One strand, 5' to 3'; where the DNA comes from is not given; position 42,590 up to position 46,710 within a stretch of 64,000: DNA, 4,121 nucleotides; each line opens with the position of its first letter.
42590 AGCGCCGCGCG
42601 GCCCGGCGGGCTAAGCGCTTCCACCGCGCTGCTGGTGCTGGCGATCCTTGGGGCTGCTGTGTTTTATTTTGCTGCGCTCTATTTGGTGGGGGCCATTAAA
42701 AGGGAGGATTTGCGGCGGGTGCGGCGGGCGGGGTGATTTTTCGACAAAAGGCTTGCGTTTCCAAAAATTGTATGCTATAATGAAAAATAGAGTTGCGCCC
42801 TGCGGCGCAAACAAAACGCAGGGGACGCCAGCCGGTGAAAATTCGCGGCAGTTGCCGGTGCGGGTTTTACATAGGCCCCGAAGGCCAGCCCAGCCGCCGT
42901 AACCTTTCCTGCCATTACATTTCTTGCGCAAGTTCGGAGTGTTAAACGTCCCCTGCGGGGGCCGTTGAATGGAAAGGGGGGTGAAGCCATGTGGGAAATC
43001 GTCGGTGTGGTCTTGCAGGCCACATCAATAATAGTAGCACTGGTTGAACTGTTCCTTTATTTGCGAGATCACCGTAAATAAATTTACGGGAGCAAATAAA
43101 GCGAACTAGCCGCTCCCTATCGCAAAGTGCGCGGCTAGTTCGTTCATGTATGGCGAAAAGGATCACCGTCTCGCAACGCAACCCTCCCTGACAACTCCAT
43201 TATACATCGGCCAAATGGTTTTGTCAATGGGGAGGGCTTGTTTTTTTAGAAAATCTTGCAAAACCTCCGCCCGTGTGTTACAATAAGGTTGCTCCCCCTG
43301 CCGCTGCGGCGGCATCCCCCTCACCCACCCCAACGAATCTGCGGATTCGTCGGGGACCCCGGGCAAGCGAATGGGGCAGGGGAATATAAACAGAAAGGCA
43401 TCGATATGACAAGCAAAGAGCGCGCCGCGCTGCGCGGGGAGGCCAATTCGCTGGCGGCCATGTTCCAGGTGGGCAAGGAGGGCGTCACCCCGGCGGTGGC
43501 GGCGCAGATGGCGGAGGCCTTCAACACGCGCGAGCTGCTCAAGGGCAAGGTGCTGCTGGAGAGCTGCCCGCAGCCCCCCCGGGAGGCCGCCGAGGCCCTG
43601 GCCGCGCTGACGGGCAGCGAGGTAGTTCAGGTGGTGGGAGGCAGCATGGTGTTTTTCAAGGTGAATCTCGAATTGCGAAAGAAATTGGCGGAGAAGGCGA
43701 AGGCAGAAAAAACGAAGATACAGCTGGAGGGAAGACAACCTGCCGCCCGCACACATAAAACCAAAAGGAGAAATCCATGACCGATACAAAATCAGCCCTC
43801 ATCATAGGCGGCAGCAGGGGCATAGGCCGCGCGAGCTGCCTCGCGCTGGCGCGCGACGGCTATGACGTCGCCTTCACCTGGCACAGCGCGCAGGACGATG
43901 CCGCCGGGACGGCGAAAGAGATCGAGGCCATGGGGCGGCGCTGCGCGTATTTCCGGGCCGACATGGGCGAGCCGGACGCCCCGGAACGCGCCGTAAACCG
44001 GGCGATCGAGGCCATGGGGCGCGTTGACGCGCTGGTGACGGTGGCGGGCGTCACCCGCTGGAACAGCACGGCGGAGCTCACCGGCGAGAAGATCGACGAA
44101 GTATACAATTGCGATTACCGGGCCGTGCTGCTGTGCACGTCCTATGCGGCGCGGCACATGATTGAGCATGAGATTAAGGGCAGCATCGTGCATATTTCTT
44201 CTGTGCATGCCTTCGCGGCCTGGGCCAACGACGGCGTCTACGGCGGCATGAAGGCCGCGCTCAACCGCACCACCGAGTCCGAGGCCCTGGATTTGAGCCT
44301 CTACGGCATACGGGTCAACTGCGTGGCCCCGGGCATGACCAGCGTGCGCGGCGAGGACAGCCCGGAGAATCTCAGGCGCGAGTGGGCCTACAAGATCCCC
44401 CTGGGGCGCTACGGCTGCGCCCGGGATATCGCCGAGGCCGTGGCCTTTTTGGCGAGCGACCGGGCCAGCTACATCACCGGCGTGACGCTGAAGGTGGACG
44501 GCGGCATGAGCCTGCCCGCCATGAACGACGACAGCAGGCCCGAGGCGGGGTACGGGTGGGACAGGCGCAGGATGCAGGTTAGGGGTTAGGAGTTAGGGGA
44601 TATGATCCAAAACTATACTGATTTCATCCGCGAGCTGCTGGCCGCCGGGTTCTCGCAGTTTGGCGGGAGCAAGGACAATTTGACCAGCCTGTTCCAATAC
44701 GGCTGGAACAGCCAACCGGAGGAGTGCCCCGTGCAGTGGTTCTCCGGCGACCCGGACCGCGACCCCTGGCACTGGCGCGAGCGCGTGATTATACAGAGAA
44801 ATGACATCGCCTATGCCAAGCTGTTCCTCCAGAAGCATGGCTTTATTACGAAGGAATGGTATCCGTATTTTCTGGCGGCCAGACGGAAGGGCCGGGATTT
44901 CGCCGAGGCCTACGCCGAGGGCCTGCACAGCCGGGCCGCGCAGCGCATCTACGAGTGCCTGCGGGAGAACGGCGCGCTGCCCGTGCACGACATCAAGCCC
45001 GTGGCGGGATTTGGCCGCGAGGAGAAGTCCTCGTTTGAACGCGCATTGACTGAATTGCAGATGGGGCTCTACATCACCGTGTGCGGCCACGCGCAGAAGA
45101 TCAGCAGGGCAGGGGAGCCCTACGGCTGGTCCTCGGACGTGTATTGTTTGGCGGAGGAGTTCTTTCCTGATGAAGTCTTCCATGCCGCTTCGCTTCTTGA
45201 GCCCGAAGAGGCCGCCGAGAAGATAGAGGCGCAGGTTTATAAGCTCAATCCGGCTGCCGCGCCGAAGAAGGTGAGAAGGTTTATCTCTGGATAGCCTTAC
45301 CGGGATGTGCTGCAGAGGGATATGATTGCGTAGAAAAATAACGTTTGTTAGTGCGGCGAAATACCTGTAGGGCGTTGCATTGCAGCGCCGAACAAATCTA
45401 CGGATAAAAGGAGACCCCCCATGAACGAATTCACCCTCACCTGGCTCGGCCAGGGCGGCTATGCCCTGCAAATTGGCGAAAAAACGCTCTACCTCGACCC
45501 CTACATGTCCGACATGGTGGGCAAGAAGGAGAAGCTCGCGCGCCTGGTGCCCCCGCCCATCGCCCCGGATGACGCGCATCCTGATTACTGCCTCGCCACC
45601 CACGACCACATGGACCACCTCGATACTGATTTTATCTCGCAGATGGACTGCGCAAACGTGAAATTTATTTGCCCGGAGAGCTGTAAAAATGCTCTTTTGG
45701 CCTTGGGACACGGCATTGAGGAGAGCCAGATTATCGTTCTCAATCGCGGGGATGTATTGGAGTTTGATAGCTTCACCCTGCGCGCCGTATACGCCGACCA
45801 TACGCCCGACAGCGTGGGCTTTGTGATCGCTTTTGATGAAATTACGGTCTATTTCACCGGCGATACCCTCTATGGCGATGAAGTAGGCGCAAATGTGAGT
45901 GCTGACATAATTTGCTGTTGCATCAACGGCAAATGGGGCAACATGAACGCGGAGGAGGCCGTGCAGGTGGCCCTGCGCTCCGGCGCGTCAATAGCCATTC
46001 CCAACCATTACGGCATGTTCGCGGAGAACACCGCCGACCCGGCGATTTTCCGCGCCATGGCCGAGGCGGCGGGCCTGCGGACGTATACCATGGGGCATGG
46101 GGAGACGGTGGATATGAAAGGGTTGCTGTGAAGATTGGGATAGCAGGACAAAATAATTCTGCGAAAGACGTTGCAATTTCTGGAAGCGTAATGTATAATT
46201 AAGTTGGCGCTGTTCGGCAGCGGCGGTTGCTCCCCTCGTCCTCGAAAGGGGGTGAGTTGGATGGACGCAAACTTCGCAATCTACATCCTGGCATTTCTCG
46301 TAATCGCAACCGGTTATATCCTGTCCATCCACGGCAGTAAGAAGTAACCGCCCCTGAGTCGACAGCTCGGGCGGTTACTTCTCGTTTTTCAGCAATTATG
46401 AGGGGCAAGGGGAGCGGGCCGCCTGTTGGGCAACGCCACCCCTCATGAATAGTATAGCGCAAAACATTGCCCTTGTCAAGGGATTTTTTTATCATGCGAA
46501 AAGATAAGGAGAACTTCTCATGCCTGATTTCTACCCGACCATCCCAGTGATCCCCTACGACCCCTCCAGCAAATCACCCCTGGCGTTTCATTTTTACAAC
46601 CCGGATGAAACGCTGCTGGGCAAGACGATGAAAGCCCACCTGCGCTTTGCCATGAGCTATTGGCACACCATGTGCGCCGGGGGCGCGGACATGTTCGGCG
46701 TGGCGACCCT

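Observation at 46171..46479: Unannotated small hydrophobic-peptide ORF faced by a convergent consensus promoter (type I toxin-antitoxin-like module, copy A)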

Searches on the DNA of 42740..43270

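Call 73: search_rna_families(source=window, start=42740, end=43270, threshold=evalue, max_evalue=10)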
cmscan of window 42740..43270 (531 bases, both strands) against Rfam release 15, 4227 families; matches with E-value up to 10: 2.
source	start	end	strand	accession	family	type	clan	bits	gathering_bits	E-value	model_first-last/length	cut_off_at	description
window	43084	43143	+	RF00382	DnaX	Cis-reg; frameshift_element;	-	16.6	35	0.36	1-65/65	no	DnaX ribosomal frameshifting element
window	42944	42969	+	RF03526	mir-7177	Gene; miRNA;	-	13.5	86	9.1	1-71/71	no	mir-7177 microRNA precursor family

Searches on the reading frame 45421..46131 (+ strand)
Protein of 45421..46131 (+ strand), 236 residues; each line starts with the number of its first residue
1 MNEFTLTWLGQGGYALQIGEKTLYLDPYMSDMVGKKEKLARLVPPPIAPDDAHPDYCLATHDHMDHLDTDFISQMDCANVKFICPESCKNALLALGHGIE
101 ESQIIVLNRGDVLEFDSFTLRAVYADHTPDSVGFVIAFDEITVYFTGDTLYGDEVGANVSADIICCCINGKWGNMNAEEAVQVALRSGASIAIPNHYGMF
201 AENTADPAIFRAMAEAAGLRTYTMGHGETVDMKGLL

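Call 38: find_encoding_contigs(protein=window:45421-46131:+, flank=1500, max_places=6)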
Protein window:45421-46131:+ (236 aa): 3 contigs read that carry it; 2 places shown.
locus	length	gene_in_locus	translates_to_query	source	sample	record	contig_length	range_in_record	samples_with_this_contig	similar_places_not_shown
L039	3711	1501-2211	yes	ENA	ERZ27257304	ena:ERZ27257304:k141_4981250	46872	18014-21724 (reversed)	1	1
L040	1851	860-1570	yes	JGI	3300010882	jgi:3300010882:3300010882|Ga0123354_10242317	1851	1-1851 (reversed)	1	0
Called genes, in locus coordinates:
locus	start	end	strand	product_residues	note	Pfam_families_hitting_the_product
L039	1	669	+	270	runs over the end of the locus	PF00106:adh_short, PF08659:KR, PF13561:adh_short_C2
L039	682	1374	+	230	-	PF24741:AlkZ-rel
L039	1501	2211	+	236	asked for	PF13483:Lactamase_B_3, PF00753:Lactamase_B (faint), PF12706:Lactamase_B_2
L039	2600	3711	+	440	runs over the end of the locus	PF27526:XylA2_C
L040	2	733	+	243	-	?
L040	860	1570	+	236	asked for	PF13483:Lactamase_B_3, PF00753:Lactamase_B (faint), PF12706:Lactamase_B_2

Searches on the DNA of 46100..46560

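Call 11: search_rna_families(source=window, start=46100, end=46560, threshold=evalue, max_evalue=10)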
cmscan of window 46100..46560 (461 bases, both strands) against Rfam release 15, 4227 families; matches with E-value up to 10: 3.
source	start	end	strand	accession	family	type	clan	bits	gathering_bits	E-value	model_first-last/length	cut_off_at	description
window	46451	46488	+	RF02438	SpF51_sRNA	Gene; sRNA;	-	14.8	50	6.1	1-45/45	no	Streptococcus sRNA SpF51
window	46112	46147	+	RF01360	CRISPR-DR47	Gene; CRISPR;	-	13.9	39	9.3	1-37/37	no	CRISPR RNA direct repeat element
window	46364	46443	-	RF01529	CC3552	Gene; sRNA;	-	13.6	50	9.5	1-106/106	no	Cauldobacter sRNA CC3552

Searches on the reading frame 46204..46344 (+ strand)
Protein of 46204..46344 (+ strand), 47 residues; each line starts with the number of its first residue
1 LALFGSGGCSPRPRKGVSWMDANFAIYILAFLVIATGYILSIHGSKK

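Call 13: search_protein_families(library=ncbifam, proteins=[window:46204-46344:+], max_evalue=10)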
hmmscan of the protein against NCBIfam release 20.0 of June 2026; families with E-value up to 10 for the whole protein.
seq(47 aa): 0 families

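Call 15: find_homologous_proteins(query=window:46204-46344:+, max_evalue=10)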
Query seq(47 aa): no candidate shares three 5-residue words with the query. No homologue found.
